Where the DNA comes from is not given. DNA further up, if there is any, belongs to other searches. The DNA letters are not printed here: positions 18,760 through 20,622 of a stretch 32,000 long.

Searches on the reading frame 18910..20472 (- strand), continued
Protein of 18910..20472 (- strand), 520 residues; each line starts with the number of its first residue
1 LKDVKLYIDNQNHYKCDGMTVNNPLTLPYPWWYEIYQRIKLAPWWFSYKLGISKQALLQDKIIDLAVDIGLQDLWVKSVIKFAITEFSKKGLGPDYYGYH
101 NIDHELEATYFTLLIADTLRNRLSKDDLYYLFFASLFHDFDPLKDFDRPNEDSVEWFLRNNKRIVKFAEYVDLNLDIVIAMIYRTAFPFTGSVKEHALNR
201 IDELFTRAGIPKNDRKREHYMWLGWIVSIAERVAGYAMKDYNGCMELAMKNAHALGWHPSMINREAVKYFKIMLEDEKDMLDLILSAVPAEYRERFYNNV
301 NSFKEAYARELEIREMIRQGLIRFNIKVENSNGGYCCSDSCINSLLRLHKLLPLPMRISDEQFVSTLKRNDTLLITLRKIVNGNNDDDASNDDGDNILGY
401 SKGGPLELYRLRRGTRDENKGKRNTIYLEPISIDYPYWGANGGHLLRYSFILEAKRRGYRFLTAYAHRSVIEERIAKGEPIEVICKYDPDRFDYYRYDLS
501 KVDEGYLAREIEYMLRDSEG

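Call 21: find_related_loci(query=A1, collection=genome_contigs, flank=6000)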
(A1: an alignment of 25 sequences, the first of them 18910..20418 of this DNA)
Query A1 (502 aa) in genome_contigs; peptide patterns used: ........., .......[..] (x = any residue, [..] = any of these).
223 stretches matched a pattern; 106 encode a relative of the query (tblastn E <= 1e-3); the best 80 are kept; 80 distinct loci.
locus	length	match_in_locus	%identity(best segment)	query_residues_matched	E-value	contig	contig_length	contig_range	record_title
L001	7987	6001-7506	96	1-501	0e+0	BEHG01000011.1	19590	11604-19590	Archaeon HR04 DNA, contig: NODE_831_11, isolate: HRbin04, whole genome shotgun sequence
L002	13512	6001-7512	92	1-502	0e+0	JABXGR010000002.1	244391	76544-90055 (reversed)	MAG: Candidatus Nitrosocaldus schleperae isolate JZ-1.bins.77 NODE_2_length_244391_cov_5.36341, whole genome shotgun seq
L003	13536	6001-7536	82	1-500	0e+0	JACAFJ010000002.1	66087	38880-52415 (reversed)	MAG: Candidatus Nitrosocaldus tengchongensis isolate QQ.bins.115137 NODE_2_length_66087_cov_6.85018, whole genome shotgu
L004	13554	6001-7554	80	1-500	0e+0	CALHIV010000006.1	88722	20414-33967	MAG: uncultured Nitrososphaerales archaeon isolate S1_Bin_METABAT__108_1 genome assembly, contig: c_000000338643, whole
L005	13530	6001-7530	82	1-496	0e+0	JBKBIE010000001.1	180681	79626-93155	MAG: Candidatus Nitrosocaldus sp. isolate 21I_052.bin.46 NODE_1_length_180681_cov_116.895130, whole genome shotgun seque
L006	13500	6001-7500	82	1-500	0e+0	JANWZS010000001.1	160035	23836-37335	MAG: Candidatus Nitrosocaldus sp. isolate SKYG19 NODE_1_length_160035_cov_4.974850, whole genome shotgun sequence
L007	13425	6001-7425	64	4-498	0e+0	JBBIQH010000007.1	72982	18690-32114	MAG: Nitrososphaerales archaeon isolate QH2S170213_bin_321 NODE_236_length_72982_cov_4.82425, whole genome shotgun seque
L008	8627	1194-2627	67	5-498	0e+0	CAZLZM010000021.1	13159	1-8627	MAG TPA_asm: uncultured Nitrosopumilales archaeon isolate binchicken_co71_71 genome assembly, contig: NODE_2106_length_1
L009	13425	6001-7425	66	4-498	0e+0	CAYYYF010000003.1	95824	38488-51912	MAG TPA_asm: uncultured Nitrosopumilales archaeon isolate binchicken_co30_36 genome assembly, contig: NODE_268_length_95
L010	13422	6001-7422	55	5-490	0e+0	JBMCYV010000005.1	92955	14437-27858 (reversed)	MAG: Candidatus Nitrosomirales archaeon isolate DSS1 Ga0376076_0000355, whole genome shotgun sequence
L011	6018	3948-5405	52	5-501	2e-178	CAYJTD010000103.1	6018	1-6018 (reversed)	MAG TPA_asm: uncultured Nitrosopumilales archaeon isolate ERP125453_co1_312 genome assembly, contig: NODE_17324_length_6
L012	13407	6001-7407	55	5-484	9e-173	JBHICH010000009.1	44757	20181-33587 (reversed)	MAG: Nitrososphaerales archaeon isolate bea2_sp3_bin.8 NODE_14_length_44757_cov_11.096036, whole genome shotgun sequence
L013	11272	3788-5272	53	5-495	1e-171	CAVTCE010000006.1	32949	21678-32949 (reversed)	MAG: uncultured Nitrososphaeraceae archaeon isolate MFD02360.bin.2.160 genome assembly, contig: contig_109288, whole gen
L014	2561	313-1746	54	3-484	0e+0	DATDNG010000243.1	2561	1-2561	MAG TPA_asm: Nitrososphaeraceae archaeon isolate SMAG_U431 k141_822045, whole genome shotgun sequence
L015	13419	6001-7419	53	5-488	1e-168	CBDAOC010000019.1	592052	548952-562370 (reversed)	MAG: Nitrososphaerales archaeon isolate e30e03c6-d171-4630-a17b-0e0776d16b44 genome assembly, contig: contig_19, whole g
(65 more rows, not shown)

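Call 28: search_protein_representatives(alignment_id=A1)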
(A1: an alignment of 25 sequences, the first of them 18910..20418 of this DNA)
Query: 25 sequences, 511 profile positions. Proteins with E-value up to 0.001 (for the whole library): 292; up to 1e-10: 149; up to 1e-30: 50. The best 150 are listed.
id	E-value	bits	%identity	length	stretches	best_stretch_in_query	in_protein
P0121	5.4e-227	770.6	-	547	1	14-499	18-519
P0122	1.4e-164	564.7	-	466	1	35-492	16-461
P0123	6.4e-158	542.7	-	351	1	41-395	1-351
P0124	2.2e-136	471.6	-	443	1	56-488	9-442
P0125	3.7e-122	424.7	-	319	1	123-426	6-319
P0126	2.4e-108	379.1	-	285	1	42-321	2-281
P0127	2.3e-107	375.9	-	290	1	203-491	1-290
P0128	7.0e-97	341.3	-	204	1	104-299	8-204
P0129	5.7e-86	305.3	-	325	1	57-368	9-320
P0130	1.9e-79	283.8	-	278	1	215-488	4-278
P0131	3.0e-75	269.9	-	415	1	64-318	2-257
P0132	1.1e-73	264.7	-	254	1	287-495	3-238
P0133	2.6e-67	243.7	-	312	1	64-342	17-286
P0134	1.4e-65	238.0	-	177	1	17-168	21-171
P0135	1.6e-63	231.3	-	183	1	230-389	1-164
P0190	4.5e-22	94.5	-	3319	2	340-456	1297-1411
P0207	6.3e-19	84.1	-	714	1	335-488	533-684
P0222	1.8e-16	76.0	-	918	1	329-463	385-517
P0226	1.3e-15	73.1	-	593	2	97-328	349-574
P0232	3.1e-15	71.9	-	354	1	330-463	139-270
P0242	4.5e-13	64.8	-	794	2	55-146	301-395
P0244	7.2e-13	64.1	-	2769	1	98-300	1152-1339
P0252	3.8e-12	61.7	-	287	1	98-194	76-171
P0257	1.1e-11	60.2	-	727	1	339-460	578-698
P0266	7.3e-11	57.5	-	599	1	340-461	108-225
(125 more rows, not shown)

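Call 29: search_protein_families(library=pfam, proteins=[P0190, P0207, P0222, P0226, P0242, P0244, P0257], max_evalue=0.001)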
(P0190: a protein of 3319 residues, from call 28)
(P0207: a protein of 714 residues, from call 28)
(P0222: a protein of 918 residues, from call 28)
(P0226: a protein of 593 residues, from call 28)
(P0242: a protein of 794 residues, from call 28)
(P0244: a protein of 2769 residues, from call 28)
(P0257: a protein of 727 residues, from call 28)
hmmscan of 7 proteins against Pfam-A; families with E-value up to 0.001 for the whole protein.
P0190 (3319 aa): 2 families
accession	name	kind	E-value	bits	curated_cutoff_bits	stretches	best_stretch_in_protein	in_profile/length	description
PF00583.31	Acetyltransf_1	-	3.1e-17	63.3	20.7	2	1498-1591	19-95/116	Acetyltransferase (GNAT) family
PF13508.13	Acetyltransf_7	-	8.1e-09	36.2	27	1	1517-1591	6-65/84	Acetyltransferase (GNAT) domain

P0207 (714 aa): 2 families
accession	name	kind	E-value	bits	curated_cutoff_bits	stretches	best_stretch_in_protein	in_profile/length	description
PF00583.31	Acetyltransf_1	-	4.6e-09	37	20.7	1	558-647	21-96/116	Acetyltransferase (GNAT) family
PF13508.13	Acetyltransf_7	-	0.00038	21.2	27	1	570-645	3-63/84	Acetyltransferase (GNAT) domain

P0222 (918 aa): 2 families
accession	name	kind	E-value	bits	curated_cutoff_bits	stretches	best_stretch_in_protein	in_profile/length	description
PF00583.31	Acetyltransf_1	-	1.5e-16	61.2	20.7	1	410-505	18-96/116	Acetyltransferase (GNAT) family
PF13508.13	Acetyltransf_7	-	5.7e-10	39.9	27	1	428-505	3-65/84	Acetyltransferase (GNAT) domain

P0226 (593 aa): 1 family
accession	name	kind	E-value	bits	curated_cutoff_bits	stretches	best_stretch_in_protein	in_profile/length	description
PF00233.25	PDEase_I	-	0.00025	21.3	24.8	0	98-137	1-45/238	3'5'-cyclic nucleotide phosphodiesterase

P0242 (794 aa): 0 families

P0244 (2769 aa): 1 family
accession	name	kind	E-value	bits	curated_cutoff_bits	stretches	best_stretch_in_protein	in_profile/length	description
PF01966.28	HD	-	0.00033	21.3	22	0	1155-1278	1-113/116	HD domain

P0257 (727 aa): 2 families
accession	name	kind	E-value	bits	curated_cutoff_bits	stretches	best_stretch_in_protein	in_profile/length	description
PF00583.31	Acetyltransf_1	-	4.1e-12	46.9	20.7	1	586-688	6-95/116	Acetyltransferase (GNAT) family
PF13508.13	Acetyltransf_7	-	7.2e-06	26.7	27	1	611-686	2-62/84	Acetyltransferase (GNAT) domain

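Call 48: list_cluster_members(proteins=[P0079, P0063, P0118, P0031, P0051, P0096, P0033, P0089, P0050, P0019])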
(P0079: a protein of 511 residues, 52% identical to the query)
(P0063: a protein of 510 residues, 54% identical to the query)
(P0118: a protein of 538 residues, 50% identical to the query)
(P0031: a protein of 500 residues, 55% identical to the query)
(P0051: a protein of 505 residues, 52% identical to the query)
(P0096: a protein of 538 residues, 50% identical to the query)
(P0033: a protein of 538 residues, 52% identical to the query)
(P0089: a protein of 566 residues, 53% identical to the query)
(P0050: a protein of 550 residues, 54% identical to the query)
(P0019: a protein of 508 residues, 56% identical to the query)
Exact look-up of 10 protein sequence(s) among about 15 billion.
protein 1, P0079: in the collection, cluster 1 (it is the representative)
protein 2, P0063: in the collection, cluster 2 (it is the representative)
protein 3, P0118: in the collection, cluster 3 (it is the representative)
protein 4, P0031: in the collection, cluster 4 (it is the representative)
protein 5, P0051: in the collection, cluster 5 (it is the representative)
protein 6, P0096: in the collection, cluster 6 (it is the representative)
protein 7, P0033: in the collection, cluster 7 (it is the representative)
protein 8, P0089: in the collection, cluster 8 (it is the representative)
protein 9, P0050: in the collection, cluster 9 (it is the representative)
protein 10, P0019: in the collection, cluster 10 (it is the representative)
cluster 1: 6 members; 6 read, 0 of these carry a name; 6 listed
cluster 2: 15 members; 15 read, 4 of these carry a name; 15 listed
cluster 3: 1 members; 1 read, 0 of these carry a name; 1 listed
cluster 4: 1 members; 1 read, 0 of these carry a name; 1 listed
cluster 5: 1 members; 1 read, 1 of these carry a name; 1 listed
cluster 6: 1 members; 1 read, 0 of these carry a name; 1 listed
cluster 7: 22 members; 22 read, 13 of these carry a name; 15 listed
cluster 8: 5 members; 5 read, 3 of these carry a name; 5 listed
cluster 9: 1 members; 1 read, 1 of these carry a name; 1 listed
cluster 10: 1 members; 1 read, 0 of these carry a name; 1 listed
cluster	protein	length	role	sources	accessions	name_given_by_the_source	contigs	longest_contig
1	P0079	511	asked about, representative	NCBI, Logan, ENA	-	-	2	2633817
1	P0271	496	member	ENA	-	-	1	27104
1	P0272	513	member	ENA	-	-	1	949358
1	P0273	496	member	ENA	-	-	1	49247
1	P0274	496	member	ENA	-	-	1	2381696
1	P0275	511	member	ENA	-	-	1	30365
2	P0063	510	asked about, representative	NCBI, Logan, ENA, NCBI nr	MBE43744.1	MAG: hypothetical protein CMO16_00990 [Thaumarchaeota archaeon] | hypothetical protein [Nitrososphaerota archaeon]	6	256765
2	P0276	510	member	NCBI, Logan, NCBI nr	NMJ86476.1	MAG: hypothetical protein EX285_01295 [Thaumarchaeota archaeon] | hypothetical protein [Nitrososphaerota archaeon]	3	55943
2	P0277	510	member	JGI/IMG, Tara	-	strand:+ start:446 stop:1978 length:1533 start_codon:yes stop_codon:yes gene_type:complete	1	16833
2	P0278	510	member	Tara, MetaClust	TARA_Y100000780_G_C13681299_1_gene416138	strand:- start:699 stop:2231 length:1533 start_codon:yes stop_codon:yes gene_type:complete | TARA_070_MES_0.45-0.8_C13681299_1_gene416138 "" ""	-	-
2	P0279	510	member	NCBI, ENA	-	-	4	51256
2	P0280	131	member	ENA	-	-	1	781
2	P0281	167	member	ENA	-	-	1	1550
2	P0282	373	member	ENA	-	-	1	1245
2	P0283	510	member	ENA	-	-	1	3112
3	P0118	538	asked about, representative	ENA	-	-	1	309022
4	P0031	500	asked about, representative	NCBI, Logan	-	-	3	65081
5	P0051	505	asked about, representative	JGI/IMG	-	hypothetical protein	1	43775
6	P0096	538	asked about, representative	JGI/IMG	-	-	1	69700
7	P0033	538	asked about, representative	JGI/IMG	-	-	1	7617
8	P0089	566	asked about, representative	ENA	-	-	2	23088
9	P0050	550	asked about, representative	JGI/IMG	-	GNAT superfamily N-acetyltransferase/histone H3/H4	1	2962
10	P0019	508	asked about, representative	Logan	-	-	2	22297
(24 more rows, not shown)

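Call 50: find_encoding_contigs(protein=P0079, flank=8000, max_places=3)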
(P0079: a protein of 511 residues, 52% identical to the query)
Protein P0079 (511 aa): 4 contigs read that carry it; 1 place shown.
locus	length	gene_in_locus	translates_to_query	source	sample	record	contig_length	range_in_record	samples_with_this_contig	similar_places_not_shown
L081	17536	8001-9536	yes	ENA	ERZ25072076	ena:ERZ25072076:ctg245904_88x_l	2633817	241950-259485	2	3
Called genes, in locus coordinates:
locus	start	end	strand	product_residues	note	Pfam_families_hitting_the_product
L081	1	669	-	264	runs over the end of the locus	PF01609:DDE_Tnp_1, PF13612:DDE_Tnp_1_3 (weak)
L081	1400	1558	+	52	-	-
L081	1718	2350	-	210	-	PF03070:TENA_THI-4, PF14518:Haem_oxygenas_2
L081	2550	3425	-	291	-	PF00950:ABC-3, PF01032:FecCD (weak)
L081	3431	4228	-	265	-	PF13476:AAA_23 (faint), PF14516:AAA_35 (faint), PF00005:ABC_tran, PF13304:AAA_21 (weak)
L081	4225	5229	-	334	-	PF01297:ZnuA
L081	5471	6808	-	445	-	PF03781:FGE-sulfatase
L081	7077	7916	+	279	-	PF00348:polyprenyl_synt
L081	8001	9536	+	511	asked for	-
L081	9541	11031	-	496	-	PF00361:Proton_antipo_M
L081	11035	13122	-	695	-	PF00662:Proton_antipo_N, PF00361:Proton_antipo_M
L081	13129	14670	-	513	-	PF00361:Proton_antipo_M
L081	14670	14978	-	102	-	PF00420:Oxidored_q2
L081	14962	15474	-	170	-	PF00499:Oxidored_q3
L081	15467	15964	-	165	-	PF13534:Fer4_17 (faint), PF13183:Fer4_8 (faint), PF13187:Fer4_9, PF13484:Fer4_16 (faint), PF14697:Fer4_21 (weak), PF12838:Fer4_7, PF00037:Fer4, PF12837:Fer4_6 (weak), +4 more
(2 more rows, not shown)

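Call 51: find_encoding_contigs(protein=P0118, flank=8000, max_places=2)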
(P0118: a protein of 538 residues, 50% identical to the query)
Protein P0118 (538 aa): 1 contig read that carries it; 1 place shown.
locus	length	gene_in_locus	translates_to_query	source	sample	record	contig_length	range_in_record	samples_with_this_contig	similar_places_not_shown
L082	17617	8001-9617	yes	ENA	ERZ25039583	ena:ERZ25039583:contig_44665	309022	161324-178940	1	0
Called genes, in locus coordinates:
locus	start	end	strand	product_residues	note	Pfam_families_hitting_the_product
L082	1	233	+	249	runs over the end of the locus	PF01061:ABC2_membrane, PF12698:ABC2_membrane_3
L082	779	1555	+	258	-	PF01619:Pro_dh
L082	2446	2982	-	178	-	PF00210:Ferritin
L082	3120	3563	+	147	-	PF01475:FUR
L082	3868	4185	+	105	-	-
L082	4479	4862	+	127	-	PF20364:DUF6659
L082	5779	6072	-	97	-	PF08734:GYD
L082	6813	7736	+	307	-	PF00211:Guanylate_cyc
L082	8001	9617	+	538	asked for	-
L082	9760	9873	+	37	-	-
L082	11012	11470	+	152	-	-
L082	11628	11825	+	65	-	-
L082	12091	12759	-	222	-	PF01966:HD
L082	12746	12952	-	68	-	-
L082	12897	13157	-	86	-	-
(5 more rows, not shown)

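Call 52: find_encoding_contigs(protein=P0071, flank=8000, max_places=2)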
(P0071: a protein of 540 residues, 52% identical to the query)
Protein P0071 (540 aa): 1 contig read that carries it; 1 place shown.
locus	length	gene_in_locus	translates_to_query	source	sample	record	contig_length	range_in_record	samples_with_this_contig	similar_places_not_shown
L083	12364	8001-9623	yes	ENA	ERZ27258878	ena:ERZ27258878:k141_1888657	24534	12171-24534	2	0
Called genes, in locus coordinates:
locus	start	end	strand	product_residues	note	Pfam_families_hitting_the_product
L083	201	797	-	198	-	PF00881:Nitroreductase, PF14512:TM1586_NiRdase (weak), PF00881:Nitroreductase (weak)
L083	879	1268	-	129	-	PF13358:DDE_3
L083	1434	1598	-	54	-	-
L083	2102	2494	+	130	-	PF00072:Response_reg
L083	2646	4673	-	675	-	PF00672:HAMP, PF00512:HisKA, PF02518:HATPase_c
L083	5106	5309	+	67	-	PF00072:Response_reg (weak)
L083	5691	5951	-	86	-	-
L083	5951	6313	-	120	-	-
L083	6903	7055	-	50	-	-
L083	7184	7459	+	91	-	PF03551:PadR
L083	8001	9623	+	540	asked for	-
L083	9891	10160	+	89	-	-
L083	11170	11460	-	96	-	-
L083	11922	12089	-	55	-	-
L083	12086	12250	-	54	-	-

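Call 54: find_homologous_proteins(query=P0252, max_evalue=0.001)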
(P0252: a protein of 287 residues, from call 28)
Query P0252 (287 aa): 2 proteins with E <= 0.001 among 1267 candidates.
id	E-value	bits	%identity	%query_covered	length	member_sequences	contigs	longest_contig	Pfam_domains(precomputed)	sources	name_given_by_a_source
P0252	1.3e-192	657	100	100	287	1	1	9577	-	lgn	-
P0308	3.0e-50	189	41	85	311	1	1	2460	-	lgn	-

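Call 55: find_encoding_contigs(protein=P0252, flank=8000, max_places=2)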
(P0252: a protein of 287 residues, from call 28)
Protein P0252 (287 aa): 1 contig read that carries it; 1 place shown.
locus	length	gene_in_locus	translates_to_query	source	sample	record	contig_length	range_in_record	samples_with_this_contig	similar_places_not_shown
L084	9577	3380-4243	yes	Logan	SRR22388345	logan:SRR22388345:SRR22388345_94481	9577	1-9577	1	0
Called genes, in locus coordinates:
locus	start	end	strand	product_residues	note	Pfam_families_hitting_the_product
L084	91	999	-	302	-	PF00850:Hist_deacetyl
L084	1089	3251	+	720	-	PF09594:GT87 (weak), PF13231:PMT_2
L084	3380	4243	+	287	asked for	-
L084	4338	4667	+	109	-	PF07883:Cupin_2, PF02311:AraC_binding (faint)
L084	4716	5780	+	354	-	PF00437:T2SSE, PF13191:AAA_16 (weak), PF25199:nSTAND_NTPase5 (faint), PF13401:AAA_22 (faint)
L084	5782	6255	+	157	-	PF00027:cNMP_binding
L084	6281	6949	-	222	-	-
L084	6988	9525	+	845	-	PF01663:Phosphodiest (weak), PF01676:Metalloenzyme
